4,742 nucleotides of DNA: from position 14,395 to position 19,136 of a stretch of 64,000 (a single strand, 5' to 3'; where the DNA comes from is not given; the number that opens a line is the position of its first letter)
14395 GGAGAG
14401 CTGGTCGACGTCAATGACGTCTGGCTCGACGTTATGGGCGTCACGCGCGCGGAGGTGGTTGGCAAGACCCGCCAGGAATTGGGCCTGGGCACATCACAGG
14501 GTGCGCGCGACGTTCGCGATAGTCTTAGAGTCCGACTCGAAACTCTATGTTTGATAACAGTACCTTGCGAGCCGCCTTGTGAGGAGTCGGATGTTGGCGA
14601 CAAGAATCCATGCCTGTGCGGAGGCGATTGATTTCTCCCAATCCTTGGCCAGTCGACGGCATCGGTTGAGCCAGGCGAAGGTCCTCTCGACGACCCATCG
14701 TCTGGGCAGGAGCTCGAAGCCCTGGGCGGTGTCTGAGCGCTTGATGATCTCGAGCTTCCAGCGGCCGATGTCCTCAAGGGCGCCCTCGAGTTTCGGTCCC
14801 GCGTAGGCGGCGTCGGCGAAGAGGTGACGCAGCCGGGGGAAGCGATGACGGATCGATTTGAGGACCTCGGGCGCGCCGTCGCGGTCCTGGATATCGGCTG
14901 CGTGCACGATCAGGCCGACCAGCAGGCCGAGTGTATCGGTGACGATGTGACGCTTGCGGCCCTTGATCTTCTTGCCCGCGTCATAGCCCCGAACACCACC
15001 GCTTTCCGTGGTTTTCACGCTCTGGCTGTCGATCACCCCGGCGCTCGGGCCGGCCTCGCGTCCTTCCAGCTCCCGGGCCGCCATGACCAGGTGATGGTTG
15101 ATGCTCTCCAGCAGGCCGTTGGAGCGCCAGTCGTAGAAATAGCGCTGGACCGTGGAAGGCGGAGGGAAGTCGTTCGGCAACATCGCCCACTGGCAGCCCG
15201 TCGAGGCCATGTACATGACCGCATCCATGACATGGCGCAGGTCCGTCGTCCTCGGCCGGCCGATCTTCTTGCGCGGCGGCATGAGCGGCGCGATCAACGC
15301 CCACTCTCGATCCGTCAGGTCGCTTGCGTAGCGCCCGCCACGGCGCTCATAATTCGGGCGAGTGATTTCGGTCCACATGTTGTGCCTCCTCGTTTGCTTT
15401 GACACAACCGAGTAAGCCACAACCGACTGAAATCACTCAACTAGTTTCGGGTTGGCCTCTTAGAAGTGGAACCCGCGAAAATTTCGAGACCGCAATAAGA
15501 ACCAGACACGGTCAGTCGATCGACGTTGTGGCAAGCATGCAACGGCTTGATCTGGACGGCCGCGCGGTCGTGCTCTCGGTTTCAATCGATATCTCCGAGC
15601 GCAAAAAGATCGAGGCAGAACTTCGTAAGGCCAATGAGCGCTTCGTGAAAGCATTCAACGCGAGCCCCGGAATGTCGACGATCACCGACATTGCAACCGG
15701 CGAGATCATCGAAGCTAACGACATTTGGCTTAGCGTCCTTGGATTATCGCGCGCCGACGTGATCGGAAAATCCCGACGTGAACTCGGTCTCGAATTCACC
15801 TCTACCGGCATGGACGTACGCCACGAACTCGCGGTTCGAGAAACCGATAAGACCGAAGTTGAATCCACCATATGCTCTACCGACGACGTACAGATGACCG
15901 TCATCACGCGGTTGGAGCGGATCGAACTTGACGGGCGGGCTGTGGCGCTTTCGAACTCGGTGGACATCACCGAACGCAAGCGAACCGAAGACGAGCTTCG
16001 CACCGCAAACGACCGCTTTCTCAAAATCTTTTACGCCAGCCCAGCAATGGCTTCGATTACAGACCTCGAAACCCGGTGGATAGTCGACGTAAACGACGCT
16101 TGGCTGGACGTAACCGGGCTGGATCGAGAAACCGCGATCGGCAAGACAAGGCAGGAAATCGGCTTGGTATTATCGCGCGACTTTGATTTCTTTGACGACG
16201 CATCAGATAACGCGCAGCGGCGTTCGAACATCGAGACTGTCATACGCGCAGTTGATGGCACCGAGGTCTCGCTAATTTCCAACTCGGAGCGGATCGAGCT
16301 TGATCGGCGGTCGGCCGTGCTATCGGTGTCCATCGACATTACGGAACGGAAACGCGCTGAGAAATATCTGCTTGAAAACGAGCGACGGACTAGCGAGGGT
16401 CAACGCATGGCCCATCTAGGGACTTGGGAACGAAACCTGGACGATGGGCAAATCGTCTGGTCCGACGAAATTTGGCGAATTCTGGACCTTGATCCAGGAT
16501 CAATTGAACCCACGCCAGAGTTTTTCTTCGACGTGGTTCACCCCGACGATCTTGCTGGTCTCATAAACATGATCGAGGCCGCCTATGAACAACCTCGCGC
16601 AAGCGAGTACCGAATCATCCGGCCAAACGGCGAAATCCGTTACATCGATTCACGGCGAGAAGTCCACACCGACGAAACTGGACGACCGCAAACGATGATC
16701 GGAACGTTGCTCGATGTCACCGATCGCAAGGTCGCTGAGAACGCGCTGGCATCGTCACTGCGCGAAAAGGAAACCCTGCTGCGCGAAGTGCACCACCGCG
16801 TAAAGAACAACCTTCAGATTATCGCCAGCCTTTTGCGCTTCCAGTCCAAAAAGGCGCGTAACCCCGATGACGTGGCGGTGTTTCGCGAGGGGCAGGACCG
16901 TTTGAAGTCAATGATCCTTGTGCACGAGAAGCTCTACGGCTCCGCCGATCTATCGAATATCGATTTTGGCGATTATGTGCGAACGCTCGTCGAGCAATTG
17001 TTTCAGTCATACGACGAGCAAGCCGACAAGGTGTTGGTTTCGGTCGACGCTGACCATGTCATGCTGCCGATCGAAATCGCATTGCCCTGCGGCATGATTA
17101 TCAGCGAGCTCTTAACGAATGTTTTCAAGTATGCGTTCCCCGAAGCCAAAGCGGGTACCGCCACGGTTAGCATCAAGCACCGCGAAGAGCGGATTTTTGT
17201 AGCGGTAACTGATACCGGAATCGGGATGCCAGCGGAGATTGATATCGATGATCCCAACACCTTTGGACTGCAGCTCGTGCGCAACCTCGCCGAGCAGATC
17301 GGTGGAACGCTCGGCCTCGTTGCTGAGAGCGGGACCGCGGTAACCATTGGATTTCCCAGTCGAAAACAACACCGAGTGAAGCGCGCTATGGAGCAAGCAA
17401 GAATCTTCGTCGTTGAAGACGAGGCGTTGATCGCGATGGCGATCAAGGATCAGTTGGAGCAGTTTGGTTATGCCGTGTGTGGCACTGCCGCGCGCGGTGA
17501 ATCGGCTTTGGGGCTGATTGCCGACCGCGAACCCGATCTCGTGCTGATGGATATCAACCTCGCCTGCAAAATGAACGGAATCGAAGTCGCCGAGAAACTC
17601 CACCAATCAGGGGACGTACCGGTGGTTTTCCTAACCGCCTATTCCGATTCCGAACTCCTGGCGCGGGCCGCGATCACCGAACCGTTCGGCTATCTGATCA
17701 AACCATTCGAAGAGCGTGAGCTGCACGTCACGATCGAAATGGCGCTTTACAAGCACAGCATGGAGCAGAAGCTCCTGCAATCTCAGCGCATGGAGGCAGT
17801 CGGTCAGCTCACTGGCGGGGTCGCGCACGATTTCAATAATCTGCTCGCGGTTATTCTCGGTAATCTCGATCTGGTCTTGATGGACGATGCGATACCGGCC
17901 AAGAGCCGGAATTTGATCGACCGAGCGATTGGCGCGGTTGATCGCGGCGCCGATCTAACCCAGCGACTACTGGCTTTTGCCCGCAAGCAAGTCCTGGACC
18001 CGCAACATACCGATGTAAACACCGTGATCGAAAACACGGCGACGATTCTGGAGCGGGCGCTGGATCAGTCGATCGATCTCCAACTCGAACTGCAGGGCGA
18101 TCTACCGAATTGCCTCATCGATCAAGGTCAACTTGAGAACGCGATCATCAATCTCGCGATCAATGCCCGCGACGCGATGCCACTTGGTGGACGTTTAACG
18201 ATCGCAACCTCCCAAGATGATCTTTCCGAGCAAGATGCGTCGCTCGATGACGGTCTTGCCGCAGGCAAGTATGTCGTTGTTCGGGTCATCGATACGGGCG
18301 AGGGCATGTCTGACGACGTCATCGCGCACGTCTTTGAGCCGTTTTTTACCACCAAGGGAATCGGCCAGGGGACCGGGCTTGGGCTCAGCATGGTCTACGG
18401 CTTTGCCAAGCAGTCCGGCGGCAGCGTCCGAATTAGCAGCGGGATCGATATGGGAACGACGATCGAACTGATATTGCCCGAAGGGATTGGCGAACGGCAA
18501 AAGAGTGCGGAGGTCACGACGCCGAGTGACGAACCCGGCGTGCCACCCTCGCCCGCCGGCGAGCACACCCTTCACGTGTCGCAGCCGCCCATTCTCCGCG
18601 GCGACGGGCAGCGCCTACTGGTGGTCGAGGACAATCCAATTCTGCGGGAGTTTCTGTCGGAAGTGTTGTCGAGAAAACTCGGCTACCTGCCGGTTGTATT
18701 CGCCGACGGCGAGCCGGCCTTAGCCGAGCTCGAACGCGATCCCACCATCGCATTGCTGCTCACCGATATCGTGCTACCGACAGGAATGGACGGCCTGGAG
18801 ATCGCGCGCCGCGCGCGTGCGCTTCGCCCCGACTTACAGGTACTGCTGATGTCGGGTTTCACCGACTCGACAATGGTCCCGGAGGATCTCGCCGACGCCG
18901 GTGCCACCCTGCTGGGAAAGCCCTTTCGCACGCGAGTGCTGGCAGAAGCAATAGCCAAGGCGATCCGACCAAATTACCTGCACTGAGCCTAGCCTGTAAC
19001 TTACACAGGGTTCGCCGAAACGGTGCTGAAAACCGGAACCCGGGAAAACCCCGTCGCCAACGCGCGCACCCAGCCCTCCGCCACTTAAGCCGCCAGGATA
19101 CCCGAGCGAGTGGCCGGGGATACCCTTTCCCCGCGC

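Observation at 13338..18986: Triple-hit giant sensor gene with two kinase cores: nonsense codon, frameshift and IS5 insertion, with an IS-internal ATG fused in frame to the remainder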

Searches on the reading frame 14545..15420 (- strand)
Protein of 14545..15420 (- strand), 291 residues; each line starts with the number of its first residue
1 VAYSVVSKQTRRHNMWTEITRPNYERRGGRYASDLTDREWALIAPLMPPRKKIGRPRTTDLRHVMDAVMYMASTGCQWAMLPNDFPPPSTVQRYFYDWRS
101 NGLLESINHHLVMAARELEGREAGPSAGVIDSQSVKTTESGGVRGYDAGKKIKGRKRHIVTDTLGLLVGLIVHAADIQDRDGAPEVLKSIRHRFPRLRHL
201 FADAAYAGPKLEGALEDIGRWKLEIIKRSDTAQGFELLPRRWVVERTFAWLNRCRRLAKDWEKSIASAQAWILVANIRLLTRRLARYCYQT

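Call 5: search_protein_families(library=pfam, proteins=[window:14545-15420:-], max_evalue=0.01)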
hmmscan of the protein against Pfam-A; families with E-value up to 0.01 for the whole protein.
window:14545-15420:- (291 aa): 3 families
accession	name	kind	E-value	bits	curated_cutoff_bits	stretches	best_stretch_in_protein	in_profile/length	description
PF01609.27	DDE_Tnp_1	-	2.6e-39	135.5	23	1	124-275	3-195/200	Transposase DDE domain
PF13340.11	DUF4096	-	9.2e-27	93.5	34.3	1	35-107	1-75/76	Putative transposase of IS4/5 family (DUF4096)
PF13586.12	DDE_Tnp_1_2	-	5.7e-07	30.3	29.2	1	230-274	34-78/86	Transposase DDE domain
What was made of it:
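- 14545..15378 (-): IS transposase, 277 aa, with an ATG start preceded by GAGGAGG. DDE_Tnp_1 plus DUF4096 (call 5).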

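Call 34: search_protein_families(library=ncbifam, proteins=[window:14545-15378:-], max_evalue=0.001)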
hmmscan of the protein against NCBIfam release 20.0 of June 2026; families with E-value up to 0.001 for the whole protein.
window:14545-15378:- (277 aa): 4 families
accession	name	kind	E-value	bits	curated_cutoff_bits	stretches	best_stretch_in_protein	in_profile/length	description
NF033580.1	transpos_IS5_3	equivalog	4.5e-79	265.6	110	1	18-266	2-257/258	IS5 family transposase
NF033520.1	transpos_IS982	equivalog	3.8e-09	36.5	130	1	123-243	94-217/243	IS982 family transposase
NF033581.1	transpos_IS5_4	equivalog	3.5e-05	23.3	140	1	135-246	149-263/285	IS5 family transposase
NF033551.1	transpos_IS1182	equivalog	0.00011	21.3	270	0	117-197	244-326/488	IS1182 family transposase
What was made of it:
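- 14545..15378 (-): NF033580 IS5 family transposase at 265.6 bits, cut-off 110 (call 34).
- On IS5-family insertion sequence: NF033580 at 265.6 bits, cut-off 110 (call 34).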

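Call 38: find_encoding_contigs(protein=window:14545-15378:-, flank=3000, max_places=10)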
Protein window:14545-15378:- (277 aa): 18 contigs read that carry it; 10 places shown.
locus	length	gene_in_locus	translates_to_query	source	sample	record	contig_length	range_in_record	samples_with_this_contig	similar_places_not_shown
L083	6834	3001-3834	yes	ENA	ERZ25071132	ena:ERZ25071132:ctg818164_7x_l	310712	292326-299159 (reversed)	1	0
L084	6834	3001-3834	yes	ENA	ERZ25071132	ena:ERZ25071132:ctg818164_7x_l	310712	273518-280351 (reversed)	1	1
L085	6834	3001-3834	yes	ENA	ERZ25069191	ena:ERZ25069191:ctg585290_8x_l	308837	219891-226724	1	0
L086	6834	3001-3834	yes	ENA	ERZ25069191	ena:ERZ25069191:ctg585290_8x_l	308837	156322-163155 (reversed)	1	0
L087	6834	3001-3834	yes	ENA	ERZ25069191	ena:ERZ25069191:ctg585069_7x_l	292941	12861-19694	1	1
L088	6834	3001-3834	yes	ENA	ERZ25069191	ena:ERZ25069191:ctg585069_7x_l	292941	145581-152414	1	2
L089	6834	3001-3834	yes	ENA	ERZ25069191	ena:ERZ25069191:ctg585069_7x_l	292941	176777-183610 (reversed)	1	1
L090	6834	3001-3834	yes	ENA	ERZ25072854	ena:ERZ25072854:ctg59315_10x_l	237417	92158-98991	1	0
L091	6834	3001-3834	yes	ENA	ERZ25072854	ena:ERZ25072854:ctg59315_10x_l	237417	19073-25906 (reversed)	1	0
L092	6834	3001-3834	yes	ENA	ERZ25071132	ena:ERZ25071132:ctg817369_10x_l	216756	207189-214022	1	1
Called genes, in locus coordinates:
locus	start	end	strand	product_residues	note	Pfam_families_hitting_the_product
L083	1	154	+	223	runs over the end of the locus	PF09476:Pilus_CpaD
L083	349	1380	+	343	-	PF10609:ParA (faint)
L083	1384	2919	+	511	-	PF00437:T2SSE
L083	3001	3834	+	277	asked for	PF13340:DUF4096, PF01609:DDE_Tnp_1, PF13586:DDE_Tnp_1_2 (weak)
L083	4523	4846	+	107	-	PF00482:T2SSF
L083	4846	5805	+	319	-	PF00482:T2SSF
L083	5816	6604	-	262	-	PF13424:TPR_12 (faint), PF16918:PknG_TPR (faint), PF00515:TPR_1 (faint), PF07719:TPR_2 (faint), PF13174:TPR_6 (faint), PF13176:TPR_7 (faint), PF14559:TPR_19 (weak), PF13432:TPR_16, +5 more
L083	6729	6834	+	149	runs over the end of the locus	PF13629:T2SS-T3SS_pil_N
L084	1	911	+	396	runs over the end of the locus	PF01321:Creatinase_N, PF00557:Peptidase_M24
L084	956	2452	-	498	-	PF00989:PAS, PF08448:PAS_4, PF00512:HisKA, PF02518:HATPase_c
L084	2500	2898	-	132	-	PF00072:Response_reg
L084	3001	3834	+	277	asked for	PF13340:DUF4096, PF01609:DDE_Tnp_1, PF13586:DDE_Tnp_1_2 (weak)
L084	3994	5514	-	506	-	PF01979:Amidohydro_1, PF07969:Amidohydro_3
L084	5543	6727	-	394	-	PF02771:Acyl-CoA_dh_N, PF02770:Acyl-CoA_dh_M, PF00441:Acyl-CoA_dh_1, PF08028:Acyl-CoA_dh_2, PF22924:ACOX_C_alpha1 (weak)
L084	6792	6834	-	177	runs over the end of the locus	PF04073:tRNA_edit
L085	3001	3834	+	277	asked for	PF13340:DUF4096, PF01609:DDE_Tnp_1, PF13586:DDE_Tnp_1_2 (weak)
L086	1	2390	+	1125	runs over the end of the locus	PF12773:DZR (weak), PF00211:Guanylate_cyc, PF07721:TPR_4 (faint), PF13176:TPR_7 (faint), PF13428:TPR_14 (faint), PF13191:AAA_16, PF00515:TPR_1 (faint), PF13424:TPR_12, +3 more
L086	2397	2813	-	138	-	PF01261:AP_endonuc_2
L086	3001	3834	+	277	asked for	PF13340:DUF4096, PF01609:DDE_Tnp_1, PF13586:DDE_Tnp_1_2 (weak)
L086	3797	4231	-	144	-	PF01261:AP_endonuc_2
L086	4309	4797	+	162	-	PF00465:Fe-ADH, PF13685:Fe-ADH_2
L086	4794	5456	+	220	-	PF25137:ADH_Fe_C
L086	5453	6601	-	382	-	PF00067:p450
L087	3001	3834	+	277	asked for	PF13340:DUF4096, PF01609:DDE_Tnp_1, PF13586:DDE_Tnp_1_2 (weak)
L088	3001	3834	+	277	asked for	PF13340:DUF4096, PF01609:DDE_Tnp_1, PF13586:DDE_Tnp_1_2 (weak)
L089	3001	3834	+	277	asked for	PF13340:DUF4096, PF01609:DDE_Tnp_1, PF13586:DDE_Tnp_1_2 (weak)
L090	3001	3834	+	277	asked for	PF13340:DUF4096, PF01609:DDE_Tnp_1, PF13586:DDE_Tnp_1_2 (weak)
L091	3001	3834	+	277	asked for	PF13340:DUF4096, PF01609:DDE_Tnp_1, PF13586:DDE_Tnp_1_2 (weak)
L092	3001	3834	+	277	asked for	PF13340:DUF4096, PF01609:DDE_Tnp_1, PF13586:DDE_Tnp_1_2 (weak)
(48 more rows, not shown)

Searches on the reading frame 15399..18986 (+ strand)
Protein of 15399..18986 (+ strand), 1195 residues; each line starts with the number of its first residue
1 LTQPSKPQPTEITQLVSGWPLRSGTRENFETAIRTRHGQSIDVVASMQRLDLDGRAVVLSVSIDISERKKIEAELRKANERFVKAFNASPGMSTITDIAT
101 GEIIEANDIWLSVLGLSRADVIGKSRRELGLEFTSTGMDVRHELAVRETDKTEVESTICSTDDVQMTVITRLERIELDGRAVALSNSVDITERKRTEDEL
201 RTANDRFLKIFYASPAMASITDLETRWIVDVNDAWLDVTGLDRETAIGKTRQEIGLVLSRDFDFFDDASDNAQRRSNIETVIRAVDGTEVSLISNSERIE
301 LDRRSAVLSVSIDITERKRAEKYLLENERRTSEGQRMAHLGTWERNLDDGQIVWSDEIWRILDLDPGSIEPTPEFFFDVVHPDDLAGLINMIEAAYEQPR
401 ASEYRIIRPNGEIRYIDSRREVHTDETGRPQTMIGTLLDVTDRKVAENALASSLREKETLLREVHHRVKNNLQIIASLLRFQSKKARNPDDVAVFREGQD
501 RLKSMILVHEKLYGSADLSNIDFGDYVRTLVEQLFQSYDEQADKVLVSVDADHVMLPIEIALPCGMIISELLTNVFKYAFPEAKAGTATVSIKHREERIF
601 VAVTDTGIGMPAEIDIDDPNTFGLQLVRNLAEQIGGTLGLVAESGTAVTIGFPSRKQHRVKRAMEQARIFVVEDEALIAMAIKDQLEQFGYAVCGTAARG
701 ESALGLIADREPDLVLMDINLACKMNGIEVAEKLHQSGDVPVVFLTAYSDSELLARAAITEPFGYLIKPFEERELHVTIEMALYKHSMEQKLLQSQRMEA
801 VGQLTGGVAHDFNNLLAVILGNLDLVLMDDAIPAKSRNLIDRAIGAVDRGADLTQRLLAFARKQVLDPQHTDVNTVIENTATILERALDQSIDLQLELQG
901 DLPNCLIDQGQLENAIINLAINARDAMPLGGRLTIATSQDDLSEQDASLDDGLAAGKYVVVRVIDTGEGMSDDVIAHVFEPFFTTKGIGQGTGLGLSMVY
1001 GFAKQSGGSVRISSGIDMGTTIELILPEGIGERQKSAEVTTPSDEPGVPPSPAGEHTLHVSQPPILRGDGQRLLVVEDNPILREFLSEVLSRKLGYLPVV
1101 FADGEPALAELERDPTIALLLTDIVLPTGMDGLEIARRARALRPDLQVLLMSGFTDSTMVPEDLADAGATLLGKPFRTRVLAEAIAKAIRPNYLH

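Call 5: search_protein_families(library=pfam, proteins=[window:15399-18986:+], max_evalue=0.01)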
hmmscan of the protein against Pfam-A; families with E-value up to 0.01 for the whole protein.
window:15399-18986:+ (1195 aa): 12 families
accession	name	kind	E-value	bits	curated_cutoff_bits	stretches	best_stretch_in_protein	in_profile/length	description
PF00072.30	Response_reg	-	1e-39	135.6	30.2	2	669-779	1-110/111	Response regulator receiver domain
PF02518.31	HATPase_c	-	1.5e-31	109.6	26.4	2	908-1028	2-109/111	Histidine kinase-, DNA gyrase B-, and HSP90-like ATPase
PF07568.18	HisKA_2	-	1.6e-27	95.8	22.3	1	463-538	1-76/76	Histidine kinase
PF08447.18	PAS_3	-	1.6e-18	67.2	25.6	1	352-436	2-88/89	PAS fold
PF13426.13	PAS_9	-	3.1e-16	60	27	2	97-192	7-103/103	PAS domain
PF00989.32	PAS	-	1.6e-14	54.3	22.6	2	209-250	5-45/113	PAS fold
PF00512.31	HisKA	-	2.2e-08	34.4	26.9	1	802-864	3-64/66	His Kinase A (phospho-acceptor) domain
PF13581.12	HATPase_c_2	-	4e-08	33.8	27.4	1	543-634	12-112/127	Histidine kinase-like ATPase domain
PF07536.20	HWE_HK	-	7.7e-06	27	22.8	1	463-534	1-69/83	HWE histidine kinase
PF13188.13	PAS_8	-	2.4e-05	24.5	21.8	0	206-264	2-52/65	PAS domain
PF08448.16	PAS_4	-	3e-05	24.7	23.1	0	213-319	3-110/110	PAS fold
PF14689.11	SPOB_a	-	0.0013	18.8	28.1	0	810-831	21-42/62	Sensor_kinase_SpoOB-type, alpha-helical domain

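Call 34: search_protein_families(library=ncbifam, proteins=[window:15399-18986:+], max_evalue=0.001)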
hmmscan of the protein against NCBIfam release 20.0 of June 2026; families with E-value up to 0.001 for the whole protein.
window:15399-18986:+ (1195 aa): 150 families (the best 25 are shown)
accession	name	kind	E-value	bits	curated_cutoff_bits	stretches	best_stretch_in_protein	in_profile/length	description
NF010076.0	PRK13557.1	subfamily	3.1e-119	398.8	631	2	787-1188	149-532/540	histidine kinase famiy protein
NF046020.1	HisKinCckABruc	equivalog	3.5e-98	329.6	1000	2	785-1186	464-864/868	cell cycle histidine kinase CckA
NF046026.1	HisKinCckACaul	equivalog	3.5e-83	279.9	1000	2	786-1188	287-675/678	cell cycle histidine kinase CckA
NF010411.0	PRK13837.1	equivalog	1.2e-68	232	647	1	786-1190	435-813/828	two-component system VirA-like sensor kinase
NF052573.1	HisKinEspAMyxo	equivalog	5.7e-55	186.6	1400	3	786-1179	369-740/755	serine histidine kinase EspA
NF008468.0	PRK11360.1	equivalog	1.4e-47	162.4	646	1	786-1032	381-612/616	two-component system sensor histidine kinase AtoS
NF052574.1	HisKinEspCMyxo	equivalog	4.3e-43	147.5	1200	1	786-1189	402-783/785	serine histidine kinase EspC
TIGR02956.1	TMAO_torS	equivalog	8e-39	133.4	676.5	2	867-1189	533-820/967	TMAO reductase system sensor histidine kinase/response regulator TorS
NF006623.1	PRK09191.1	subfamily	7.5e-38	130.7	240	2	660-787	132-256/258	PhyR family response regulator anti-anti-sigma factor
NF007688.0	PRK10364.1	equivalog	4.7e-36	124.5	479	1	786-1034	225-457/460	two-component system sensor histidine kinase ZraS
NF046022.1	RespRegCpdRBruc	equivalog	2.8e-33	114.4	180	2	1072-1188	3-116/120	cell cycle two-component system response regulator CpdR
NF041777.1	sens_FixL_Rhizob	equivalog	7.9e-32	110.5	850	2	788-1028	249-481/485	sensor protein FixL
NF051872.1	HisKinPhyk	equivalog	8.4e-32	110.4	750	1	439-647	324-529/537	sensor histidine kinase PhyK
NF047466.1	hybrid_RR_LvrB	exception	9.1e-32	110.6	500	1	769-1027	122-375/377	hybrid histidine kinase/response regulator LvrB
NF008302.0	PRK11091.1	equivalog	1.9e-30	105.7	838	2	553-798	385-658/779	aerobic respiration two-component sensor histidine kinase ArcB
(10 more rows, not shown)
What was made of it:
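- On CckA orthologue: 329.6 bits (Brucella model) and 279.9 bits (Caulobacter model) (call 34).
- Closest known: HWE/HisKA_2 kinases. Same: It also matches the PhyK model (110 bits, call 34).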
